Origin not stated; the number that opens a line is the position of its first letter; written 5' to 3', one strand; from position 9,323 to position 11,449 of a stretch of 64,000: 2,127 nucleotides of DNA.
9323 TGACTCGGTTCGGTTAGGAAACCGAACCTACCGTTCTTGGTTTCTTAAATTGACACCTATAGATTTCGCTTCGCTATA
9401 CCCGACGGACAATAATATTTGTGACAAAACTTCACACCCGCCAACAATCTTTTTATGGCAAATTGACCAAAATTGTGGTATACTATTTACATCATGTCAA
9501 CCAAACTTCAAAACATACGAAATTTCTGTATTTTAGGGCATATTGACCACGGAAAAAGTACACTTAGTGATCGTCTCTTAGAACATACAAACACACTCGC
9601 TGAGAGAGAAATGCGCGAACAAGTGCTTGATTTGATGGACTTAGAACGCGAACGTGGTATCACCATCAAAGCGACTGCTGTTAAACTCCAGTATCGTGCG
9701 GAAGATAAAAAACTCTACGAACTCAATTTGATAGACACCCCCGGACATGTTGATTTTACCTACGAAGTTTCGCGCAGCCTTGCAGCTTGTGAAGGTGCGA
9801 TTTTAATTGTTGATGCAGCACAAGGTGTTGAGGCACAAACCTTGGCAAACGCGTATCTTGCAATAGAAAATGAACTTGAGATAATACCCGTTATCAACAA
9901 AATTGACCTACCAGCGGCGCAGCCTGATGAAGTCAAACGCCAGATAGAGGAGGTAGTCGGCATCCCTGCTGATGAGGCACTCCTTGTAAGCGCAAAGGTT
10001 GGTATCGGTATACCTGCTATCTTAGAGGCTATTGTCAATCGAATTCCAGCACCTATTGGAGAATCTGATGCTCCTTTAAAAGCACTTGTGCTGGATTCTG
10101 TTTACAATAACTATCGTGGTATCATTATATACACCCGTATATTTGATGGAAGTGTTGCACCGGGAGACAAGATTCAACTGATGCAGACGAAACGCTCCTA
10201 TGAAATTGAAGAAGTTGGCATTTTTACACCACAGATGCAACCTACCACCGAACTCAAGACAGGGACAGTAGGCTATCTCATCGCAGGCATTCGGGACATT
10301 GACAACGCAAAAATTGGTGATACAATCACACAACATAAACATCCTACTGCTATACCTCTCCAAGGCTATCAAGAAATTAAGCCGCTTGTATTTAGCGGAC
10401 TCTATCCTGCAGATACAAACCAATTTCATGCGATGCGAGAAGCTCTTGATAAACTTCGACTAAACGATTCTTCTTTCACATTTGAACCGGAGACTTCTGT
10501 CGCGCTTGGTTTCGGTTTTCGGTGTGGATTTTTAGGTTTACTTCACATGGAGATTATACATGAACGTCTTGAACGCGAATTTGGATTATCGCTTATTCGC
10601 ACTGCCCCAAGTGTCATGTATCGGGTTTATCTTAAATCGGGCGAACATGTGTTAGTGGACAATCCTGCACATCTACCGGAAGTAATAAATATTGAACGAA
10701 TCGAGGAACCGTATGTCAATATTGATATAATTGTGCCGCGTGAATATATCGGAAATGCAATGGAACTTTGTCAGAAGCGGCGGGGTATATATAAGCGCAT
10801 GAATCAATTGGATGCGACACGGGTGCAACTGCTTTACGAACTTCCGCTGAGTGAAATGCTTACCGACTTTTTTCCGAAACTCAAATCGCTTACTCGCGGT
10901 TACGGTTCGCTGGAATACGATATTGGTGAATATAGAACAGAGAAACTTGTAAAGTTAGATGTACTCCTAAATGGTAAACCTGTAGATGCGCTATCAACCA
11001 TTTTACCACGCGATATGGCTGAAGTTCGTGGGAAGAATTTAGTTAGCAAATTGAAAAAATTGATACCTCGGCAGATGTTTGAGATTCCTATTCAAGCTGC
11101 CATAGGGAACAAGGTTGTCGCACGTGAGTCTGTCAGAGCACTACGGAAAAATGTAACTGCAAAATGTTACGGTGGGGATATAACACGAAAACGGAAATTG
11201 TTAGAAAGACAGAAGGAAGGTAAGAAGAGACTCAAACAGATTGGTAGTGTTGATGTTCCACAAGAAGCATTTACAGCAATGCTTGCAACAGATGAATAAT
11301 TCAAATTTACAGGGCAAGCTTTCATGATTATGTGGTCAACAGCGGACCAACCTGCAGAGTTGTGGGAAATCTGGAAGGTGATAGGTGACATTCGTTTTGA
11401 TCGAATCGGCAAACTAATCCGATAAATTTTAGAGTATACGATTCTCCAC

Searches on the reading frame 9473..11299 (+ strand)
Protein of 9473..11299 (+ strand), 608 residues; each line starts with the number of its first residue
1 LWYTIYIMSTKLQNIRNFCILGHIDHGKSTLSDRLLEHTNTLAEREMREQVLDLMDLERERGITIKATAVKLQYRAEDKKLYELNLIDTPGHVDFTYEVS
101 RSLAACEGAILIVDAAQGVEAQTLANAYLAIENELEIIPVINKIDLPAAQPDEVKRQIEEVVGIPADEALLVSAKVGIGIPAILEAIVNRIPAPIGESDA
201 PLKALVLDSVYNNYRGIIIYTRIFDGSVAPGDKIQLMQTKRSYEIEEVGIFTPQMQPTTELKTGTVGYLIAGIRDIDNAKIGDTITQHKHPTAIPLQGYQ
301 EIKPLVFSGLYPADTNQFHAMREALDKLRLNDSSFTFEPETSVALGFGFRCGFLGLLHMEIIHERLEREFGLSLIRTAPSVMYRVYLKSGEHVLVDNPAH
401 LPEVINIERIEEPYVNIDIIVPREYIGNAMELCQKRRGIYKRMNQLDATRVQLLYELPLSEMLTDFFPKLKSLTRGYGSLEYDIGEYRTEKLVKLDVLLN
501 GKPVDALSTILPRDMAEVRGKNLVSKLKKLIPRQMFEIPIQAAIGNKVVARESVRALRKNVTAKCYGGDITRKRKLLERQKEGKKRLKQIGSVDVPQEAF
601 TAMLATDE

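Call 12: search_protein_families(library=ncbifam, proteins=[window:9473-11299:+])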
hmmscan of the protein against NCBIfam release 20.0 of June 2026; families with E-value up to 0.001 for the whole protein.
window:9473-11299:+ (608 aa): 37 families (the best 25 are shown)
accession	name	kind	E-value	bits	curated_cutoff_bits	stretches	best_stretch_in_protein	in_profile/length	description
TIGR01393.1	lepA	equivalog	4.1e-294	976.5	533.9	1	13-606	1-594/595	translation elongation factor 4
TIGR01394.1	TypA_BipA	equivalog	8e-62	209.3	757.3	1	15-489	1-470/594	translational GTPase TypA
TIGR00484.1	EF-G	equivalog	2.9e-56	191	659.4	3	10-166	5-159/691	elongation factor G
NF009381.0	PRK12740.1-5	subfamily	2.9e-50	171.4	583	3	9-163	3-155/692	elongation factor G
NF012153.1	tet_protect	equivalog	1.8e-46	158.6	775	2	17-160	2-143/614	tetracycline resistance ribosomal protection protein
NF007583.0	PRK10218.1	equivalog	1.2e-44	152.4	1260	1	13-483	3-468/607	ribosome-dependent GTPase TypA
TIGR00490.1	aEF-2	equivalog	3.5e-44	151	738.45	2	9-145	13-149/720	elongation factor EF-2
NF009891.0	PRK13351.1-1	equivalog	4.3e-40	138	597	3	9-163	3-155/681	elongation factor G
NF001964.0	PRK00741.1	equivalog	6.9e-38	130.3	473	2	10-166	7-165/529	peptide chain release factor 3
NF033148.1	tet_protect_M_W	exception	8.7e-34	116.8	1100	2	14-160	2-146/639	TetM/TetW/TetO/TetS family tetracycline resistance ribosomal protection protein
NF000120.3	47473_otr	exception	8e-32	110.6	900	2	17-160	4-145/608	tetracycline resistance ribosomal protection protein Otr(A)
NF009379.0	PRK12740.1-3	equivalog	2.8e-28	98.9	513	2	11-161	4-152/674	elongation factor G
TIGR00503.1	prfC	equivalog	5.7e-27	94.3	466.95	1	13-166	9-164/527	peptide chain release factor 3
NF009377.1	PRK12740.1-1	equivalog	6.6e-27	94.2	890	2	9-163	7-159/700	elongation factor G-like protein EF-G2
NF058620.1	EFG2_Bacteroid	exception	9.7e-26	90.3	1000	2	11-163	5-155/717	elongation factor G2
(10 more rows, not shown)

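Call 70: find_homologous_proteins(query=window:9494-11299:+, max_evalue=1e-150)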
Query window:9494-11299:+ (601 aa): 7984 proteins with E <= 1e-150 among 8000 candidates; the best 120 are listed.
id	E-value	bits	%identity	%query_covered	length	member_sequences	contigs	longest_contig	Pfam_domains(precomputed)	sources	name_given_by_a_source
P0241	0.0e+0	1296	97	100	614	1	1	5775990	PF00679.31,PF06421.18,PF00009.34,PF03144.32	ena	-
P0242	0.0e+0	1293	97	100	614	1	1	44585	PF00679.31,PF06421.18,PF00009.34,PF03144.32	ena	-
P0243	0.0e+0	1239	92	100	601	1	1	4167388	PF00679.31,PF06421.18,PF00009.34,PF03144.32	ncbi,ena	-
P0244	0.0e+0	1232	99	94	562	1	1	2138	PF00679.31,PF06421.18,PF00009.34,PF03144.32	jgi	jgi:GTP-binding protein LepA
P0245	0.0e+0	1231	92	100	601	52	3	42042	PF00679.31,PF06421.18,PF00009.34,PF03144.32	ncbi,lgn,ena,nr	ncbi:MAG: translation elongation factor 4 [Candidatus Poribacteria bacterium]|nr:translation elongat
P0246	0.0e+0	1229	92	100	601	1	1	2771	PF00679.31,PF06421.18,PF00009.34,PF03144.32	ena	-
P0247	0.0e+0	1227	92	100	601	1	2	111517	PF00679.31,PF06421.18,PF00009.34,PF03144.32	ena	-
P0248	0.0e+0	1226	91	100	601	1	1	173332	PF00679.31,PF06421.18,PF00009.34,PF03144.32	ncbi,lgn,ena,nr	ncbi:MAG: translation elongation factor 4 [Candidatus Poribacteria bacterium]|nr:translation elongat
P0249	0.0e+0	1225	92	100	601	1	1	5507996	PF00679.31,PF06421.18,PF00009.34,PF03144.32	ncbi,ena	-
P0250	0.0e+0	1225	91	100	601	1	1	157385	PF00679.31,PF06421.18,PF00009.34,PF03144.32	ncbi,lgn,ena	-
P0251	0.0e+0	1224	91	100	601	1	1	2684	PF00679.31,PF06421.18,PF00009.34,PF03144.32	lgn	-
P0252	0.0e+0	1223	91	100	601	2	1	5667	PF01926.30,PF00679.31,PF06421.18,PF00009.34,PF03144.32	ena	-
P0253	0.0e+0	1223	91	100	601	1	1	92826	PF00679.31,PF06421.18,PF00009.34,PF03144.32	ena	-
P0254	0.0e+0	1222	91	100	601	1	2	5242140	PF00679.31,PF06421.18,PF00009.34,PF03144.32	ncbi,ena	-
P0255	0.0e+0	1221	91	100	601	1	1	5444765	PF00679.31,PF06421.18,PF00009.34,PF03144.32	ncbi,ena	-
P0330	0.0e+0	1190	88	100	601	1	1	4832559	PF00679.31,PF06421.18,PF00009.34,PF03144.32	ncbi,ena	-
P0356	0.0e+0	1185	87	100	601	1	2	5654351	PF00679.31,PF06421.18,PF00009.34,PF03144.32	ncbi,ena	-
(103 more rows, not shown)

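Call 71: find_encoding_contigs(protein=P0243, flank=300, max_places=1)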
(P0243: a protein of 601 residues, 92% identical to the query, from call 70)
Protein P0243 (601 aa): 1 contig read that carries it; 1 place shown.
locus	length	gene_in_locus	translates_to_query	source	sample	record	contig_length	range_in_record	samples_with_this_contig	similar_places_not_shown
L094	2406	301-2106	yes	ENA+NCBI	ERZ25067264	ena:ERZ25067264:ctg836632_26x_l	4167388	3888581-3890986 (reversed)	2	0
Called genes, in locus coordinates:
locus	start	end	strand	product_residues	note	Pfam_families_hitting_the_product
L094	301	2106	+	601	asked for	PF00009:GTP_EFTU, PF03144:GTP_EFTU_D2, PF00679:EFG_C, PF06421:LepA_C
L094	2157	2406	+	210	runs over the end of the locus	PF22842:Pel9A-like_beta_helix, PF05048:NosD (weak), PF13229:Beta_helix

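Call 72: find_encoding_contigs(protein=P0330, flank=300, max_places=1)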
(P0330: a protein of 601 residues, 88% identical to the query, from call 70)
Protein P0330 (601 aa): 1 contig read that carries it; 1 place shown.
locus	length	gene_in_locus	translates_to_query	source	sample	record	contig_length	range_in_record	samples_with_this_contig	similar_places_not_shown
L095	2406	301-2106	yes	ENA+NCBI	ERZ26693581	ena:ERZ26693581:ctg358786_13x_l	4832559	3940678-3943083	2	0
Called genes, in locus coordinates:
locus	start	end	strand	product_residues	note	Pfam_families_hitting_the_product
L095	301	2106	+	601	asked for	PF00009:GTP_EFTU, PF03144:GTP_EFTU_D2, PF00679:EFG_C, PF06421:LepA_C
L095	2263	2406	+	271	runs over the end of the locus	PF10502:Peptidase_S26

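Call 73: find_encoding_contigs(protein=P0356, flank=300, max_places=2)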
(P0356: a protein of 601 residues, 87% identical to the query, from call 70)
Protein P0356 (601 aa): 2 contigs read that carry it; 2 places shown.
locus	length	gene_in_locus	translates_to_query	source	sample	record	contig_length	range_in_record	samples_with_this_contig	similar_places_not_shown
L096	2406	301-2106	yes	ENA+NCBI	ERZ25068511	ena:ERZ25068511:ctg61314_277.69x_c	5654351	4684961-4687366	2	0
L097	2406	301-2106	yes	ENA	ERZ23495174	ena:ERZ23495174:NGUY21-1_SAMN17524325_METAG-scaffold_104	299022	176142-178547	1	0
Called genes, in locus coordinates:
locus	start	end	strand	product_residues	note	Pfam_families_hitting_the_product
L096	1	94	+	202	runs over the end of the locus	PF06439:3keto-disac_hyd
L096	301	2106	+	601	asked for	PF00009:GTP_EFTU, PF03144:GTP_EFTU_D2, PF00679:EFG_C, PF06421:LepA_C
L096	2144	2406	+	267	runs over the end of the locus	PF10502:Peptidase_S26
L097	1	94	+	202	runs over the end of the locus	PF06439:3keto-disac_hyd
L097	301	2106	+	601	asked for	PF00009:GTP_EFTU, PF03144:GTP_EFTU_D2, PF00679:EFG_C, PF06421:LepA_C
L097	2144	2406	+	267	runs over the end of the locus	PF10502:Peptidase_S26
